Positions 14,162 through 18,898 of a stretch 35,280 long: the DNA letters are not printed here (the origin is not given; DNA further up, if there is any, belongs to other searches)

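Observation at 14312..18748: ParA/MinD ATPase fused to three WD40 beta-propellers; start site ambiguous with a ~100-nt overlap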

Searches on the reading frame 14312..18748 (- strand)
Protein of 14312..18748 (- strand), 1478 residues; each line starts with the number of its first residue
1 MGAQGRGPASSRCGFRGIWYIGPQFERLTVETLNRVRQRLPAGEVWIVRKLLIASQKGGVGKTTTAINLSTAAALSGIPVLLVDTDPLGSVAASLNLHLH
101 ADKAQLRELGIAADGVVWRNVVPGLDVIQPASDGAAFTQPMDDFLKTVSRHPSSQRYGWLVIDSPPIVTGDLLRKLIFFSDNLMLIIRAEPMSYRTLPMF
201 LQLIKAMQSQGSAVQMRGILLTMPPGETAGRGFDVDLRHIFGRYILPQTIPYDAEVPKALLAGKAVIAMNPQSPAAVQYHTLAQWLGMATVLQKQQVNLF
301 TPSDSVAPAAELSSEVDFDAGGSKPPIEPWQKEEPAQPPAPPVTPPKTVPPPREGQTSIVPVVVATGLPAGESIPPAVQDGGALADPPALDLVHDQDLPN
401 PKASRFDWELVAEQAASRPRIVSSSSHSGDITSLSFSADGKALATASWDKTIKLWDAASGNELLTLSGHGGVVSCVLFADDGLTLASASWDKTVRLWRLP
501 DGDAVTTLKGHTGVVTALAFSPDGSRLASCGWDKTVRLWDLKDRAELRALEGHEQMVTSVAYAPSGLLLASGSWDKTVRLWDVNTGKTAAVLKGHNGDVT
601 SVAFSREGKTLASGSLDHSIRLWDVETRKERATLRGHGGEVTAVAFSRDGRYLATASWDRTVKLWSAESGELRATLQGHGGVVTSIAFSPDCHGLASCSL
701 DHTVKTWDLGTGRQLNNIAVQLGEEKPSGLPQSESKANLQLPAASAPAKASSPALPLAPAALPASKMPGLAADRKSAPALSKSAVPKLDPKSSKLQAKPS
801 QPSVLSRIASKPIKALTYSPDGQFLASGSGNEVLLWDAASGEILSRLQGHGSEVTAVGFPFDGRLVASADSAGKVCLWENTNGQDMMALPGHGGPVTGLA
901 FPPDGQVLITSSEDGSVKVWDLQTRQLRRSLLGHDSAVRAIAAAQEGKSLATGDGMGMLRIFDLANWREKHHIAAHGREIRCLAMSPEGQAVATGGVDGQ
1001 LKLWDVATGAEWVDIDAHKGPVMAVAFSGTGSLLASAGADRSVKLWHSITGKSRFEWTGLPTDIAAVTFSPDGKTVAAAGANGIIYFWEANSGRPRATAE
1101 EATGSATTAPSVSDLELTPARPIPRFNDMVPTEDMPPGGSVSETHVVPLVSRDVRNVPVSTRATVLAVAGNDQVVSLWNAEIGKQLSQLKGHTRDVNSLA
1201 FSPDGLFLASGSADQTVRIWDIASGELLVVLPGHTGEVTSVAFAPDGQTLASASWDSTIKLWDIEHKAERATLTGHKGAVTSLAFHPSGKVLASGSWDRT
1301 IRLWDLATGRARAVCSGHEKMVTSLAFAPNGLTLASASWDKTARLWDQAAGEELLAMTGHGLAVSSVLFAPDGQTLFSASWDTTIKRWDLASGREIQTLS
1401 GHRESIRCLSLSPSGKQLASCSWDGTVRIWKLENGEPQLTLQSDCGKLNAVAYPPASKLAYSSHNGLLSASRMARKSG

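Call 5: search_protein_families(library=pfam, proteins=[window:14312-18607:-], max_evalue=0.01)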
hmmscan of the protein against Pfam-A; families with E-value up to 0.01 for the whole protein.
window:14312-18607:- (1431 aa): 70 families (the best 25 are shown)
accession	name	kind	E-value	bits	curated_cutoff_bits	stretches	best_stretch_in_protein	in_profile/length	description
PF25173.1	Beta-prop_WDR3_1st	-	6.1e-233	766.4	154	8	1222-1385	21-184/184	WDR3 first beta-propeller domain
PF00400.38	WD40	-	4.6e-219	700.2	27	18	1224-1258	5-39/39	WD domain, G-beta repeat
PF25174.1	Beta-prop_THOC3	-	3.8e-199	659.5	305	7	1187-1413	1-229/272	THOC3 beta-propeller domain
PF24814.1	WD40_Prp19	-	2e-172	572.2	320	7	378-609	3-238/281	Prp19 WD40 domain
PF24817.1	WD40_WDHD1_1st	-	4.3e-154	512.3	109.9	11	1315-1419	87-191/291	WDHD1 first WD40 domain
PF25175.1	Beta-prop_WDR5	-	9.8e-145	481.8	250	6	460-670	5-216/296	WDR5 beta-propeller domain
PF24807.1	WD40_CDC20-Fz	-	8.3e-142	472.2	200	6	1104-1341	51-292/292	CDC20/Fizzy WD40 domain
PF25172.1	Beta-prop_WDR3_2nd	-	1.5e-133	444.9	140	7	1103-1258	132-287/293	WDR3 second beta-propeller domain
PF23414.1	Beta-prop_EML_2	-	8.6e-128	425.7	90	8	469-624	2-157/266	Echinoderm microtubule-associated protein second beta-propeller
PF25391.1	WD40_Gbeta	-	2.2e-124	415.3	150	8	1184-1383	139-339/340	G protein beta WD-40 repeat protein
PF24782.2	WD40_MABP1-WDR62_2nd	-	9.1e-108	360.7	290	11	1108-1216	229-340/341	MABP1/WDR62 second WD40 domain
PF25168.1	Beta-prop_WDR36-Utp21_2nd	-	1.5e-106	356.9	84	12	505-625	155-274/335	WDR36/Utp21 second beta-propeller domain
PF25047.1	Beta-prop_TEP1_2nd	-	5.2e-105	350.6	89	11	1223-1359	83-219/255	TEP-1 second beta-propeller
PF24105.1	Beta-prop_CAF1B_HIR1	-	1.2e-100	337.6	80.5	8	1103-1264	17-206/383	CAF1B/HIR1 beta-propeller domain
PF24805.1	EIF3I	-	5e-99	331.9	200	10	586-674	5-93/324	EIF3I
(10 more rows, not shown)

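Call 13: find_encoding_contigs(protein=window:14312-18748:-, flank=3000, max_places=4)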
Protein window:14312-18748:- (1478 aa): no gene with exactly this product is on record in the collection.

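Call 18: find_homologous_proteins(query=window:14312-18607:-, max_evalue=1e-50)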
Query window:14312-18607:- (1431 aa): 5932 proteins with E <= 1e-50 among 8000 candidates; the best 120 are listed.
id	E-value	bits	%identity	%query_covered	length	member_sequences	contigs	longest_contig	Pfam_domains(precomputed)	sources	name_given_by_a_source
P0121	0.0e+0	1236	43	99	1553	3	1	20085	PF23769.2,PF25048.2,PF23342.2,PF23411.2,PF23215.1,PF02239.23,PF23393.3,PF23609.2,PF24797.2,PF15492.13,PF20426.5,PF25460.2,PF11715.17,PF23749.2,PF25178.1,PF23775.2,PF10609.16,PF25173.2,PF23383.2,PF25171.2,PF12894.14,PF21031.3,PF24780.2,PF23761.2,PF25172.2,PF24782.3,PF08662.18,PF25047.1,PF26550.2,PF23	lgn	-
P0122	0.0e+0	1076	28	71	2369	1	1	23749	PF23586.3,PF25048.2,PF23342.2,PF23411.2,PF23393.3,PF23609.2,PF24797.2,PF20426.5,PF20082.5,PF25460.2,PF11715.17,PF25178.1,PF23775.2,PF25173.2,PF23383.2,PF25171.2,PF12894.14,PF21031.3,PF24780.2,PF16755.12,PF23761.2,PF25172.2,PF24782.3,PF25971.1,PF08662.18,PF25047.1,PF26550.2,PF23756.2,PF23098.2,PF2516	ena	-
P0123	0.0e+0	1022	37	52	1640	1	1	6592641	PF23769.2,PF23586.3,PF17005.12,PF25048.2,PF23342.2,PF23411.2,PF23215.1,PF23393.3,PF23385.2,PF23609.2,PF24797.2,PF15492.13,PF20426.5,PF25460.2,PF11715.17,PF25178.1,PF23775.2,PF10609.16,PF25173.2,PF23383.2,PF25171.2,PF12894.14,PF21031.3,PF24780.2,PF16755.12,PF23761.2,PF25172.2,PF24782.3,PF25047.1,PF26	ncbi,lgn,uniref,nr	ncbi:AAA family ATPase [Telmatocola sphagniphila]|uniref:AAA family ATPase n=1 Tax=Telmatocola sphag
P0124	0.0e+0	1013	34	83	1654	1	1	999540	PF23769.2,PF23586.3,PF17005.12,PF25048.2,PF23342.2,PF23411.2,PF23215.1,PF02239.23,PF23393.3,PF23609.2,PF24797.2,PF15492.13,PF20426.5,PF09140.18,PF25460.2,PF11715.17,PF25178.1,PF23775.2,PF10609.16,PF25173.2,PF23383.2,PF25171.2,PF12894.14,PF21031.3,PF24780.2,PF23761.2,PF25172.2,PF24782.3,PF08662.18,PF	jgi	jgi:WD40 repeat protein/cellulose biosynthesis protein BcsQ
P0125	5.6e-298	1010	38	98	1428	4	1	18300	PF23769.2,PF23586.3,PF17005.12,PF25048.2,PF23342.2,PF23411.2,PF23215.1,PF02239.23,PF18974.6,PF23770.2,PF23393.3,PF23609.2,PF24797.2,PF15492.13,PF20426.5,PF09140.18,PF25460.2,PF11715.17,PF25178.1,PF23775.2,PF10609.16,PF25173.2,PF23383.2,PF25171.2,PF12894.14,PF21031.3,PF24780.2,PF23761.2,PF25172.2,PF2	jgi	jgi:WD40 repeat protein/cellulose biosynthesis protein BcsQ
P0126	1.4e-293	996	28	68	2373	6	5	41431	PF23769.2,PF23586.3,PF25048.2,PF23342.2,PF23411.2,PF23393.3,PF23609.2,PF24797.2,PF15492.13,PF20426.5,PF25460.2,PF11715.17,PF25178.1,PF23335.2,PF23775.2,PF25173.2,PF23383.2,PF25171.2,PF12894.14,PF21031.3,PF24780.2,PF16755.12,PF23761.2,PF25172.2,PF24782.3,PF08662.18,PF25047.1,PF26550.2,PF23756.2,PF230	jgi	jgi:WD40 repeat protein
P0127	3.4e-293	994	35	70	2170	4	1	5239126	PF23769.2,PF23586.3,PF17005.12,PF25048.2,PF23342.2,PF23411.2,PF23215.1,PF02239.23,PF26198.1,PF23770.2,PF23393.3,PF23609.2,PF24797.2,PF15492.13,PF02369.23,PF20426.5,PF23388.2,PF25460.2,PF23749.2,PF25178.1,PF23775.2,PF25173.2,PF23383.2,PF25171.2,PF12894.14,PF21031.3,PF24780.2,PF16755.12,PF23761.2,PF25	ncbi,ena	-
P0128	2.4e-283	962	28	73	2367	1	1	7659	PF23769.2,PF23586.3,PF17005.12,PF25048.2,PF23342.2,PF23411.2,PF23770.2,PF23393.3,PF23609.2,PF24797.2,PF15492.13,PF20426.5,PF20082.5,PF08553.17,PF25460.2,PF11715.17,PF25178.1,PF23775.2,PF25173.2,PF23383.2,PF25171.2,PF12894.14,PF21031.3,PF24780.2,PF16755.12,PF23761.2,PF25172.2,PF24782.3,PF25971.1,PF08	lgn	-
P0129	8.6e-283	960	40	43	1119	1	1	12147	PF23769.2,PF23586.3,PF17005.12,PF25048.2,PF07865.18,PF23342.2,PF23411.2,PF23215.1,PF02239.23,PF23393.3,PF23609.2,PF00069.32,PF24797.2,PF15492.13,PF20426.5,PF25460.2,PF11715.17,PF25178.1,PF23775.2,PF25173.2,PF23383.2,PF25171.2,PF12894.14,PF21031.3,PF24780.2,PF16755.12,PF23761.2,PF25172.2,PF24782.3,PF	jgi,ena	-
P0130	3.9e-282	958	31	73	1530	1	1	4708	PF23769.2,PF23586.3,PF25048.2,PF23342.2,PF23411.2,PF23393.3,PF23609.2,PF24797.2,PF15492.13,PF20426.5,PF25460.2,PF11715.17,PF23749.2,PF25178.1,PF23775.2,PF25173.2,PF23383.2,PF25171.2,PF12894.14,PF21031.3,PF24780.2,PF16755.12,PF23761.2,PF25172.2,PF24782.3,PF25047.1,PF26550.2,PF23756.2,PF23098.2,PF2516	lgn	-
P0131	2.5e-281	955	35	70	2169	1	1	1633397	PF23769.2,PF23586.3,PF13360.14,PF17005.12,PF25048.2,PF23342.2,PF23411.2,PF23215.1,PF02239.23,PF11178.14,PF10584.15,PF13191.13,PF23770.2,PF25463.2,PF23393.3,PF23609.2,PF00069.32,PF24797.2,PF15492.13,PF20426.5,PF25460.2,PF11715.17,PF25178.1,PF23775.2,PF07433.18,PF25173.2,PF23383.2,PF25171.2,PF12894.14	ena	-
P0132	7.1e-280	950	27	72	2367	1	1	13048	PF23586.3,PF25048.2,PF23342.2,PF23411.2,PF23393.3,PF23609.2,PF24797.2,PF20426.5,PF25460.2,PF11715.17,PF25178.1,PF23775.2,PF25173.2,PF23383.2,PF25171.2,PF12894.14,PF21031.3,PF24780.2,PF16755.12,PF23761.2,PF25172.2,PF24782.3,PF25971.1,PF08662.18,PF25047.1,PF26550.2,PF23756.2,PF23098.2,PF25168.2,PF2410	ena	-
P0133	6.0e-277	940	29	72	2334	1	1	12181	PF23769.2,PF23586.3,PF27124.1,PF25048.2,PF23342.2,PF23411.2,PF23215.1,PF02239.23,PF23393.3,PF23609.2,PF24797.2,PF15492.13,PF20426.5,PF25460.2,PF11715.17,PF23749.2,PF25178.1,PF23775.2,PF25173.2,PF23383.2,PF05569.18,PF25171.2,PF12894.14,PF21031.3,PF24780.2,PF16755.12,PF23761.2,PF25172.2,PF24782.3,PF08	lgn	-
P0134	5.4e-275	934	27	73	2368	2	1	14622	PF23586.3,PF17005.12,PF25048.2,PF23342.2,PF23411.2,PF23770.2,PF23393.3,PF23609.2,PF24797.2,PF15492.13,PF20426.5,PF25460.2,PF11715.17,PF25178.1,PF23775.2,PF25173.2,PF23383.2,PF25171.2,PF12894.14,PF21031.3,PF24780.2,PF16755.12,PF23761.2,PF25172.2,PF24782.3,PF08662.18,PF25047.1,PF26550.2,PF23756.2,PF23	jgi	jgi:WD40 repeat protein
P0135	7.4e-270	917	28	71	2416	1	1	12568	PF23769.2,PF23586.3,PF17005.12,PF25048.2,PF23342.2,PF23411.2,PF23393.3,PF23609.2,PF24797.2,PF15492.13,PF20426.5,PF25460.2,PF11715.17,PF25178.1,PF23775.2,PF25173.2,PF23383.2,PF25171.2,PF12894.14,PF21031.3,PF24780.2,PF16755.12,PF23761.2,PF25172.2,PF24782.3,PF08662.18,PF25047.1,PF26550.2,PF23756.2,PF23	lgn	-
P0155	1.6e-243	830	39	72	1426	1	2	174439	PF23769.2,PF23586.3,PF25048.2,PF23342.2,PF23411.2,PF23215.1,PF02239.23,PF10584.15,PF23393.3,PF23609.2,PF24797.2,PF15492.13,PF20426.5,PF25460.2,PF11715.17,PF25178.1,PF23775.2,PF25173.2,PF23383.2,PF25171.2,PF12894.14,PF21031.3,PF24780.2,PF23761.2,PF25172.2,PF24782.3,PF08662.18,PF25047.1,PF26550.2,PF23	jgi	jgi:WD40 repeat protein/MinD-like ATPase involved in chromosome partitioning or flagellar assembly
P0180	1.6e-229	783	43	45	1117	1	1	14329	PF23769.2,PF23586.3,PF17005.12,PF25048.2,PF23342.2,PF23411.2,PF23215.1,PF02239.23,PF18974.6,PF10584.15,PF23393.3,PF23609.2,PF24797.2,PF15492.13,PF20426.5,PF09140.18,PF25460.2,PF11715.17,PF25178.1,PF23775.2,PF10609.16,PF25173.2,PF23383.2,PF25171.2,PF12894.14,PF21031.3,PF24780.2,PF23761.2,PF25172.2,PF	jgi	jgi:WD40 repeat protein/cellulose biosynthesis protein BcsQ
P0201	3.4e-222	759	49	26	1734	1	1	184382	PF23769.2,PF23586.3,PF25048.2,PF23342.2,PF23411.2,PF23215.1,PF02239.23,PF23393.3,PF23609.2,PF24797.2,PF20426.5,PF25460.2,PF11715.17,PF25178.1,PF23775.2,PF10609.16,PF25173.2,PF23383.2,PF25171.2,PF12894.14,PF21031.3,PF24780.2,PF23761.2,PF25172.2,PF24782.3,PF08662.18,PF25047.1,PF26550.2,PF23756.2,PF230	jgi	jgi:WD40 repeat protein/cellulose biosynthesis protein BcsQ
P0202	2.3e-221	756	42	38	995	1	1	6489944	PF23769.2,PF25048.2,PF23342.2,PF23411.2,PF23215.1,PF23393.3,PF23609.2,PF24797.2,PF20426.5,PF25460.2,PF11715.17,PF25178.1,PF23775.2,PF10609.16,PF25173.2,PF23383.2,PF25171.2,PF12894.14,PF21031.3,PF24780.2,PF23761.2,PF25172.2,PF24782.3,PF08662.18,PF25047.1,PF26550.2,PF23756.2,PF23098.2,PF00142.25,PF251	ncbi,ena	-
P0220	1.0e-215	738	38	44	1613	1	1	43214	PF23769.2,PF23586.3,PF25048.2,PF23342.2,PF23411.2,PF23215.1,PF23393.3,PF23609.2,PF24797.2,PF20426.5,PF25460.2,PF11715.17,PF25178.1,PF23775.2,PF10609.16,PF25173.2,PF23383.2,PF25171.2,PF12894.14,PF21031.3,PF24780.2,PF23761.2,PF25172.2,PF24782.3,PF25047.1,PF26550.2,PF23756.2,PF23098.2,PF00142.25,PF2516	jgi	jgi:WD40 repeat protein/cellulose biosynthesis protein BcsQ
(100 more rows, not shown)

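Call 21: find_encoding_contigs(protein=P0123, flank=10000, max_places=2)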
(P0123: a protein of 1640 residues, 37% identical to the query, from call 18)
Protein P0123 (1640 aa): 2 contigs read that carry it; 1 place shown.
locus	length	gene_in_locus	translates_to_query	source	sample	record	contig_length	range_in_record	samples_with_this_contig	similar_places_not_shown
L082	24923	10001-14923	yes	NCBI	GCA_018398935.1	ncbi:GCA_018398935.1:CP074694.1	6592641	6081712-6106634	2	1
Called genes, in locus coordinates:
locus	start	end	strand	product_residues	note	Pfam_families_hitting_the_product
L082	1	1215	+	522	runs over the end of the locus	PF01408:GFO_IDH_MocA, PF22725:GFO_IDH_MocA_C3 (weak)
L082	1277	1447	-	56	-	-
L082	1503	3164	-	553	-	PF02366:PMT, PF13231:PMT_2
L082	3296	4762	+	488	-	PF01408:GFO_IDH_MocA, PF22725:GFO_IDH_MocA_C3 (faint)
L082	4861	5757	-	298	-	-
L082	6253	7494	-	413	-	PF00764:Arginosuc_synth, PF20979:Arginosuc_syn_C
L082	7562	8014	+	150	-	PF14464:Prok-JAB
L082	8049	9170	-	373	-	PF12146:Hydrolase_4 (faint)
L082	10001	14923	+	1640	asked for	PF01656:CbiA, PF13614:AAA_31, PF23414:Beta-prop_EML_2, PF24105:Beta-prop_CAF1B_HIR1, PF24807:WD40_CDC20-Fz, PF24814:WD40_Prp19, PF25047:Beta-prop_TEP1_2nd, PF25173:Beta-prop_WDR3_1st, +212 more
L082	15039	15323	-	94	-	-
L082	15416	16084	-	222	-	PF01596:Methyltransf_3, PF01135:PCMT (weak), PF13847:Methyltransf_31 (weak), PF13578:Methyltransf_24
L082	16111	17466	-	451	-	PF02878:PGM_PMM_I, PF02879:PGM_PMM_II, PF02880:PGM_PMM_III, PF00408:PGM_PMM_IV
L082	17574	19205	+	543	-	-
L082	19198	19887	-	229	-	PF01583:APS_kinase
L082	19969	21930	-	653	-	-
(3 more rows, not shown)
